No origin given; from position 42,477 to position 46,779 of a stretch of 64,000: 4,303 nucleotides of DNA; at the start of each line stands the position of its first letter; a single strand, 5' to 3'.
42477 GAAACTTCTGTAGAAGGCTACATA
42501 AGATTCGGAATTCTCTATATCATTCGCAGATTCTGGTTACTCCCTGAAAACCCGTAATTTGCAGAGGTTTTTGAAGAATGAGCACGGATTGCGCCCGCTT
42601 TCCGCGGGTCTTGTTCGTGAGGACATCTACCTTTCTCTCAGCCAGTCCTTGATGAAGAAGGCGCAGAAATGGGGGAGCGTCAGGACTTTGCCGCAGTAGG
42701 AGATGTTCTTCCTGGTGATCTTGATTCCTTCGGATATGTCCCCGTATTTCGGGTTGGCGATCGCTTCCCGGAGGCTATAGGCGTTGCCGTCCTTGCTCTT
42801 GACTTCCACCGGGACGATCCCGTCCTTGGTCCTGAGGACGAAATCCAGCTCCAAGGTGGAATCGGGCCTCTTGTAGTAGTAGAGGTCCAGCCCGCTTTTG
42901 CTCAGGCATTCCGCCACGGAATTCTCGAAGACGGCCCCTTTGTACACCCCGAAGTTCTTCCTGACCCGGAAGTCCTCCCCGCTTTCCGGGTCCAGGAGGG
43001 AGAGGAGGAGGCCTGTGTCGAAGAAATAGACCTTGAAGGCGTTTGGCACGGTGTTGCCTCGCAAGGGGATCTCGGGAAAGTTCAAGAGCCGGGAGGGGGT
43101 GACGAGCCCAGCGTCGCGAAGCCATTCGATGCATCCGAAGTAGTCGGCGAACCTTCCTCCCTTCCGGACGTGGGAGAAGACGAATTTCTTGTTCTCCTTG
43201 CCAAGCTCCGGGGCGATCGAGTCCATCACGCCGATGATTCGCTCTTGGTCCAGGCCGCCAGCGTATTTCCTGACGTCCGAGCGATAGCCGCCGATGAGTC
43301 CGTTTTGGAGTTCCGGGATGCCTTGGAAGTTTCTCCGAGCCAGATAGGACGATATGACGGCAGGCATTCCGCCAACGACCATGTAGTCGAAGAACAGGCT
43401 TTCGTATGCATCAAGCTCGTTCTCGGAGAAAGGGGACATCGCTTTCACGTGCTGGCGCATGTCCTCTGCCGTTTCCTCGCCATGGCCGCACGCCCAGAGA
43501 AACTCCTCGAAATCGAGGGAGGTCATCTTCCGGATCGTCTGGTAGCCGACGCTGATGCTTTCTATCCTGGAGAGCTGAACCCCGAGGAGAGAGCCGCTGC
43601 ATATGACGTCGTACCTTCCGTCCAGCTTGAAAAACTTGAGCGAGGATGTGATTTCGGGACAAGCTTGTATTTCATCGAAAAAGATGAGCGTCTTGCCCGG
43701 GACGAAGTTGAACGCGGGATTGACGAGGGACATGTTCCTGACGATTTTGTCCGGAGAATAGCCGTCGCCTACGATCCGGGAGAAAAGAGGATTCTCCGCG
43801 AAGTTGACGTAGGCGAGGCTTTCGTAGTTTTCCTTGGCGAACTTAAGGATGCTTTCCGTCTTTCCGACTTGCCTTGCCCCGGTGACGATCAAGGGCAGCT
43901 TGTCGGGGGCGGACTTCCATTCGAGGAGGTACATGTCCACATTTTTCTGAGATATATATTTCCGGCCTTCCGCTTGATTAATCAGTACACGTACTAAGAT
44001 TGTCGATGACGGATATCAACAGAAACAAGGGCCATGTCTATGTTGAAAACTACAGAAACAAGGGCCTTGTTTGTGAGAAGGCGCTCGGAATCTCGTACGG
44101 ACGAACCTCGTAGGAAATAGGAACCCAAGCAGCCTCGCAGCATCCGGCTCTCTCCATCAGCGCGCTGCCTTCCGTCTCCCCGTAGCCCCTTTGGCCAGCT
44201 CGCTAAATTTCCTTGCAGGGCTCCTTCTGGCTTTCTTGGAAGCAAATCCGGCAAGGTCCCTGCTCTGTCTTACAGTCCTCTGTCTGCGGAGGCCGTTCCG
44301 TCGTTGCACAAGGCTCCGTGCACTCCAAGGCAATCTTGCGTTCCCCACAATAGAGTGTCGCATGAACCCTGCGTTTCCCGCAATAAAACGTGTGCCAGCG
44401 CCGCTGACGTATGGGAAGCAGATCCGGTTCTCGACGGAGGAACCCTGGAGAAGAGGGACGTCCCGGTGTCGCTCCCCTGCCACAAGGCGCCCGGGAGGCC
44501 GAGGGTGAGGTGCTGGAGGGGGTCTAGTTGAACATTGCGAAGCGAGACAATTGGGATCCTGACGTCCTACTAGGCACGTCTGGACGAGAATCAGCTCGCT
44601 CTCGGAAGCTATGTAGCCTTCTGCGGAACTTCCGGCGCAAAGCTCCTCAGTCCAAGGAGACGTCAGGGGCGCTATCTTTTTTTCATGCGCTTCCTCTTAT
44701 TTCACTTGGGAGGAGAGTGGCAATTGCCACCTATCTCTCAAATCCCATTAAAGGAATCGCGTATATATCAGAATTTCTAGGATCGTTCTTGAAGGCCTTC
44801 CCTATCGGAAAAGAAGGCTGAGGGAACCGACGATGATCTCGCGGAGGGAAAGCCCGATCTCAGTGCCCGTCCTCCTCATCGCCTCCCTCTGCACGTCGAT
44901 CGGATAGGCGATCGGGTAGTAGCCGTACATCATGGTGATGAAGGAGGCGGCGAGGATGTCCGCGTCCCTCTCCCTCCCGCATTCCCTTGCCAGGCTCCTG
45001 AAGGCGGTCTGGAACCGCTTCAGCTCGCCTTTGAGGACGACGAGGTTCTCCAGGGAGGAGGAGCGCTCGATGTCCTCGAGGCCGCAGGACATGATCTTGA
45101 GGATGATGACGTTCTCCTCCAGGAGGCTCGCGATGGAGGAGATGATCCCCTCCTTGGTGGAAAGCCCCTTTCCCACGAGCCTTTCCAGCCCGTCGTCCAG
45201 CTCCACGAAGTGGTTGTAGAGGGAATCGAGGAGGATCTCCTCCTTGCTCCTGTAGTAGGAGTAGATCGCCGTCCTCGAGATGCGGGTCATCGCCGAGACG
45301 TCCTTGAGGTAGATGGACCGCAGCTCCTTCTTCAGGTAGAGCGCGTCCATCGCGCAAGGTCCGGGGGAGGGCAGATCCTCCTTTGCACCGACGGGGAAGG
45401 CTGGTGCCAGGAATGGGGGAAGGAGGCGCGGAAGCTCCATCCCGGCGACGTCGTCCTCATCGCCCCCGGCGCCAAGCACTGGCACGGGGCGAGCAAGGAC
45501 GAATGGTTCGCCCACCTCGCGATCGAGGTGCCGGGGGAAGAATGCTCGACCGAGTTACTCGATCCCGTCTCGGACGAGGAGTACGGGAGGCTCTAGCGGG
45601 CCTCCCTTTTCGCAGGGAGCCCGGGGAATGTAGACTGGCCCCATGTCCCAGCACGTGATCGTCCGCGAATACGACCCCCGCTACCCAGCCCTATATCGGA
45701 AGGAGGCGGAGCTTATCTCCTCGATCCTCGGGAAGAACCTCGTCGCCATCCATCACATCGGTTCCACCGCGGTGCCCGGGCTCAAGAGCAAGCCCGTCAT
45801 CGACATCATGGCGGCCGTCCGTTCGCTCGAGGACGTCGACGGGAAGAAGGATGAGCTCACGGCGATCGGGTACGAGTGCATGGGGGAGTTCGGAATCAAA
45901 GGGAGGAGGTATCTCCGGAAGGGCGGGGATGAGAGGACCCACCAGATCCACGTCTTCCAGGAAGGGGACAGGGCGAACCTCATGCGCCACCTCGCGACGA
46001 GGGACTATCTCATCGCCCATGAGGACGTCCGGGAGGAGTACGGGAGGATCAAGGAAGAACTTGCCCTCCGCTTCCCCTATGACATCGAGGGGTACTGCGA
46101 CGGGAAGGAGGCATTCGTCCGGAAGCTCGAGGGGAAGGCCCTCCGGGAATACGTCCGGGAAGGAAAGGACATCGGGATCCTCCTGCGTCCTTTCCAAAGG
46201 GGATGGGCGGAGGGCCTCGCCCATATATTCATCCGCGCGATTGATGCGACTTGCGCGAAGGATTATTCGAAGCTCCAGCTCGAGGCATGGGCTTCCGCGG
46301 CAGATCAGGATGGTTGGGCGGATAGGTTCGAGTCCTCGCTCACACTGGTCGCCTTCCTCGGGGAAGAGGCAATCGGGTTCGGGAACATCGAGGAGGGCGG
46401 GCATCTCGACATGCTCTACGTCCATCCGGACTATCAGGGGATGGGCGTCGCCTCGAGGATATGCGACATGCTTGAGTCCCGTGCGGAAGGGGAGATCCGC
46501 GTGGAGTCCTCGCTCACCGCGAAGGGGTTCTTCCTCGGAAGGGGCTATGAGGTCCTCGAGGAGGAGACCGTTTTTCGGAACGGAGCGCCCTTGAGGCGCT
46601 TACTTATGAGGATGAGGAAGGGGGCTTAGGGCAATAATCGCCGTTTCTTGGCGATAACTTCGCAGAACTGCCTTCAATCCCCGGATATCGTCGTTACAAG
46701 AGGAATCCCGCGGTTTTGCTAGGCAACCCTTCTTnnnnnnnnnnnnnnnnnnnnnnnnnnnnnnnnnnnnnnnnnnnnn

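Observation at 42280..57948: About 15-kb low-GC genomic island inserted next to tRNA-Thr, with decayed genes at both ends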

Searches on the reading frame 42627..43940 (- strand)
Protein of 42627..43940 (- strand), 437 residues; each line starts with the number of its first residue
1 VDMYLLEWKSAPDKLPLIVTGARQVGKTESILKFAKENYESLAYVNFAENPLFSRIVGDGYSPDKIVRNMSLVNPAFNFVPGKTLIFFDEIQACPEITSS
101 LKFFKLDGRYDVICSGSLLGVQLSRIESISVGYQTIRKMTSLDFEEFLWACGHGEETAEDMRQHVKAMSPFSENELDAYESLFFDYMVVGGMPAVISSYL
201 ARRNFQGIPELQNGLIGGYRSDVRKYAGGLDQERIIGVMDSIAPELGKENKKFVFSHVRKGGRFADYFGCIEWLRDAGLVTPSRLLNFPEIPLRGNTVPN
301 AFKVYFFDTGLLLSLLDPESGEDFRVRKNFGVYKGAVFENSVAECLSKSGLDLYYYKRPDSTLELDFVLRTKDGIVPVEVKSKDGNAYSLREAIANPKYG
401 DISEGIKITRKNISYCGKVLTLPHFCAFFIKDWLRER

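Call 6: search_protein_families(library=pfam, proteins=[window:42627-43940:-], max_evalue=0.01)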
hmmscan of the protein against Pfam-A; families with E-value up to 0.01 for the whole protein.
window:42627-43940:- (437 aa): 4 families
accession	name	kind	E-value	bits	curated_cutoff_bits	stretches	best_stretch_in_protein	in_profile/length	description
PF13635.12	DUF4143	-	2.1e-27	96.3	28.1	1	221-382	2-159/160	Domain of unknown function (DUF4143)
PF13173.12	AAA_14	-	3.2e-22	79.3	27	1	16-148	4-129/129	AAA domain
PF08378.17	NERD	-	0.002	19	22.1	1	334-388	1-62/111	Nuclease-related domain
PF02021.23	UPF0102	-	0.0083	16.9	23.6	0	339-400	2-60/80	Uncharacterised protein family UPF0102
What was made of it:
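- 42627..43940 (-): AAA_14-DUF4143 ATPase gene (437 aa). It matches the PADLOC candidate single-gene defence family PDC-S01. It appears to have been transferred recently between lineages. Pfam DUF4143 2e-27 and AAA_14 3e-22 (call 6).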

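Call 8: search_protein_families(library=padloc, proteins=[window:42627-43940:-])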
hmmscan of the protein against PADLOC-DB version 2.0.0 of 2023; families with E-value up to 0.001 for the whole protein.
window:42627-43940:- (437 aa): 7 families
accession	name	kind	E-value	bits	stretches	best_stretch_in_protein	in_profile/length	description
PDLC04786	PDC-S01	-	8.7e-139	461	1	3-432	9-434/439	-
PDLC04792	PDC-S01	-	9.7e-111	368.5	1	3-432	8-435/452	-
PDLC04788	PDC-S01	-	2.5e-69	232.3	1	4-396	9-397/448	-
PDLC04787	PDC-S01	-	2.3e-16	57.7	1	16-199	29-190/412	-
PDLC04789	PDC-S01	-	1.9e-13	48.2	1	17-211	20-178/375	-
PDLC04790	PDC-S01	-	9.6e-12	42.3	1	301-383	284-368/422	-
PDLC04791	PDC-S01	-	9.5e-08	29.1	1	323-386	290-355/395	-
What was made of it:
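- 42627..43940 (-): PADLOC PDC-S01 8.7e-139 (call 8).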

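Call 9: search_protein_families(library=ncbifam, proteins=[window:42627-43940:-])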
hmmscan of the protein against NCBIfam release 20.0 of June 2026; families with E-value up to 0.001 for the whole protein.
window:42627-43940:- (437 aa): 1 family
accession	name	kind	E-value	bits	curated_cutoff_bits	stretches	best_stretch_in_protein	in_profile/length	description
NF009154.0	PRK12497.3-3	equivalog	0.0009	19.3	109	0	334-399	12-78/123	YraN family protein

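Call 83: search_solved_structures(query=window:42627-43940:-, max_evalue=0.01)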
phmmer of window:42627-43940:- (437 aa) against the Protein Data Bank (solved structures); distinct sequences matched with E-value up to 0.01: 0.

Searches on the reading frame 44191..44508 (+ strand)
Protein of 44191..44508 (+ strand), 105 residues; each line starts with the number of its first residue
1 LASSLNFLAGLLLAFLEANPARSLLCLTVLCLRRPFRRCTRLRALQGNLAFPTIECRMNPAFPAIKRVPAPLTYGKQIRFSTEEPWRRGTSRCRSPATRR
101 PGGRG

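Call 6: search_protein_families(library=pfam, proteins=[window:44191-44508:+], max_evalue=0.01)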
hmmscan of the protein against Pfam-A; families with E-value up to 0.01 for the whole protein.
window:44191-44508:+ (105 aa): 0 families

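Call 57: search_protein_families(library=pfam, proteins=[window:44191-44508:+], max_evalue=1)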
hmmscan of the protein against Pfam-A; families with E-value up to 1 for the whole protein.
window:44191-44508:+ (105 aa): 0 families

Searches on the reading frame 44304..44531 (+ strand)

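Call 57: search_protein_families(library=pfam, proteins=[window:44304-44531:+], max_evalue=1)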
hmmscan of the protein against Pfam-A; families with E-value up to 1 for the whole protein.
window:44304-44531:+ (75 aa): 2 families
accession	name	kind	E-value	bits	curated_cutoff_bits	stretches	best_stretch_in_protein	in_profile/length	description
PF17616.7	US6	-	0.046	14.1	27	1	7-38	12-43/161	Viral unique short region 6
PF07013.16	DUF1314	-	0.059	13.7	25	1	18-73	143-192/197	Protein of unknown function (DUF1314)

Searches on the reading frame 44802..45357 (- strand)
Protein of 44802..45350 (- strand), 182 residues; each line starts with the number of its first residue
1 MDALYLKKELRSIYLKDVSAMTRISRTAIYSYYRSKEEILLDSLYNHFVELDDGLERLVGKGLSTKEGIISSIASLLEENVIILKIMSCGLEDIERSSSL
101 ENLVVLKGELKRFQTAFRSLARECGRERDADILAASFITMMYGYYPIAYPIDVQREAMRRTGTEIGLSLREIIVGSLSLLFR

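Call 6: search_protein_families(library=pfam, proteins=[window:44860-45357:-], max_evalue=0.01)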
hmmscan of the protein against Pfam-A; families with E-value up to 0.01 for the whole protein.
window:44860-45357:- (165 aa): 0 families

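Call 37: search_protein_families(library=pfam, proteins=[window:44802-45350:-], max_evalue=1)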
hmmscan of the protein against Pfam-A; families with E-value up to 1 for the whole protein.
window:44802-45350:- (182 aa): 3 families
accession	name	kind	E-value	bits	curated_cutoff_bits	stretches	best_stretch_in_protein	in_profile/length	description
PF00440.29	TetR_N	-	0.0016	18.6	24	1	16-41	20-45/47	Bacterial regulatory proteins, tetR family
PF17929.6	TetR_C_34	-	0.0028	18.2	26.3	1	71-161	4-97/120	Tetracyclin repressor-like, C-terminal domain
PF05235.19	CHAD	-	0.04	14.3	25.6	1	109-137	51-79/228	CHAD domain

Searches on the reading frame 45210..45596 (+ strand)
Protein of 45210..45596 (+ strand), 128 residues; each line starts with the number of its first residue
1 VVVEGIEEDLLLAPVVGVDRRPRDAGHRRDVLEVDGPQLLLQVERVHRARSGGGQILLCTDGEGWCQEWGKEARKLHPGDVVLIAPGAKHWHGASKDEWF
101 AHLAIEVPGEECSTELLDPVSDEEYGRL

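Call 6: search_protein_families(library=pfam, proteins=[window:45210-45596:+], max_evalue=0.01)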
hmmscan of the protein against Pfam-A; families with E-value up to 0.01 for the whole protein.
window:45210-45596:+ (128 aa): 3 families
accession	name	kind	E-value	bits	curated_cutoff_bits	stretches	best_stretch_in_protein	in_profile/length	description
PF07883.17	Cupin_2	-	4.9e-05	23.4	27.2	1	47-98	14-62/70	Cupin domain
PF02311.25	AraC_binding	-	6.3e-05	23.2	21.1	1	48-112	18-81/135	AraC-like ligand binding domain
PF12852.13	Cupin_6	-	0.0051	17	26.7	1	51-96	34-78/183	Cupin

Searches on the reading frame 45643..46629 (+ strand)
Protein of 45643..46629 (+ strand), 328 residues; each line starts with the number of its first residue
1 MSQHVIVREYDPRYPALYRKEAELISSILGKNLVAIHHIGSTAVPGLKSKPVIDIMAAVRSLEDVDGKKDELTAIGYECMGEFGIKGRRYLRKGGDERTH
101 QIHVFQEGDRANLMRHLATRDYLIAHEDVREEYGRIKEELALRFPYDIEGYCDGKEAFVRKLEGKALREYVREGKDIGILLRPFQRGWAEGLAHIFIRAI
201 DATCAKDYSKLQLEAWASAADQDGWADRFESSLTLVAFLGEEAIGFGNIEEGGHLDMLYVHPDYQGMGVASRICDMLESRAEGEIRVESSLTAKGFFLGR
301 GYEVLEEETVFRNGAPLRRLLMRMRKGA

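Call 4: search_protein_families(library=pfam, proteins=[window:45643-46629:+])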
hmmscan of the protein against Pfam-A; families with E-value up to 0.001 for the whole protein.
window:45643-46629:+ (328 aa): 4 families
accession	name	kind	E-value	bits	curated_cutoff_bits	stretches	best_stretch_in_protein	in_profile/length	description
PF04229.20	GrpB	-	9.4e-51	172.6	25.5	1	5-163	2-157/159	GrpB protein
PF13673.13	Acetyltransf_10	-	1.2e-17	64.5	23.6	1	204-312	1-117/128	Acetyltransferase (GNAT) domain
PF00583.31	Acetyltransf_1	-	6.4e-09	36.5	20.7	1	215-287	15-93/116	Acetyltransferase (GNAT) family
PF13508.13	Acetyltransf_7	-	1.4e-08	35.4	27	1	232-303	3-83/84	Acetyltransferase (GNAT) domain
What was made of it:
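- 45643..46629 (+): GrpB-GNAT fusion gene with native-like composition, shared with all relatives. Pfam GrpB 9e-51 and Acetyltransf_10 1e-17 (call 4).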

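Call 8: search_protein_families(library=padloc, proteins=[window:45643-46629:+])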
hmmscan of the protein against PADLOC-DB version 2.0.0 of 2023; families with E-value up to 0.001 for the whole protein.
window:45643-46629:+ (328 aa): 0 families

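Call 9: search_protein_families(library=ncbifam, proteins=[window:45643-46629:+])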
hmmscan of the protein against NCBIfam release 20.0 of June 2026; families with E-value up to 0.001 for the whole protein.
window:45643-46629:+ (328 aa): 2 families
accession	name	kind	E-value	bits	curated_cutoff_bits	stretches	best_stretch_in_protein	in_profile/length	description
NF007338.0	PRK09831.1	equivalog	1.2e-22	80.6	146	1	179-325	4-147/150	GNAT family N-acetyltransferase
NF002879.0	PRK03333.1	equivalog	5.2e-18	65.3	215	1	6-165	213-383/395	dephospho-CoA kinase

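Call 20: find_encoding_contigs(protein=window:45643-46629:+, flank=10000, max_places=6)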
Protein window:45643-46629:+ (328 aa): 3 contigs read that carry it; 2 places shown.
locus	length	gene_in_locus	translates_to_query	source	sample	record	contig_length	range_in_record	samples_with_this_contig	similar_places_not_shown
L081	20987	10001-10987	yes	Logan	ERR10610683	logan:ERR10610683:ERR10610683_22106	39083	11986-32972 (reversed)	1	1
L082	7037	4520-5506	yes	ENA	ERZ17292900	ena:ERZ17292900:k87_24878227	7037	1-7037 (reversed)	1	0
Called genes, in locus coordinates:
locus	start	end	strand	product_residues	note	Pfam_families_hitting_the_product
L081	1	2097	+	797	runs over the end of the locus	-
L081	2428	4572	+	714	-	-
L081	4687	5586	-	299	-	PF01156:IU_nuc_hydro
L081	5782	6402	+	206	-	-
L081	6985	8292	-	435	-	PF13173:AAA_14, PF13635:DUF4143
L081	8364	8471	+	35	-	-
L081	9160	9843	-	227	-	-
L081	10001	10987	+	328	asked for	PF04229:GrpB, PF00583:Acetyltransf_1, PF13673:Acetyltransf_10, PF13508:Acetyltransf_7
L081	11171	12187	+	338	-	PF13395:HNH_4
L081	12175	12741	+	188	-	PF13489:Methyltransf_23, PF13847:Methyltransf_31 (weak), PF08241:Methyltransf_11, PF08242:Methyltransf_12, PF13649:Methyltransf_25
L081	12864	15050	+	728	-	PF00176:SNF2-rel_dom (weak), PF00270:DEAD, PF04851:ResIII, PF00271:Helicase_C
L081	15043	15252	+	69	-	-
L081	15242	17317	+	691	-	PF13175:AAA_15 (faint), PF13476:AAA_23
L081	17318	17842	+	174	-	-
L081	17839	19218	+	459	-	PF01507:PAPS_reduct (weak)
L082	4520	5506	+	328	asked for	PF04229:GrpB, PF00583:Acetyltransf_1, PF13673:Acetyltransf_10, PF13508:Acetyltransf_7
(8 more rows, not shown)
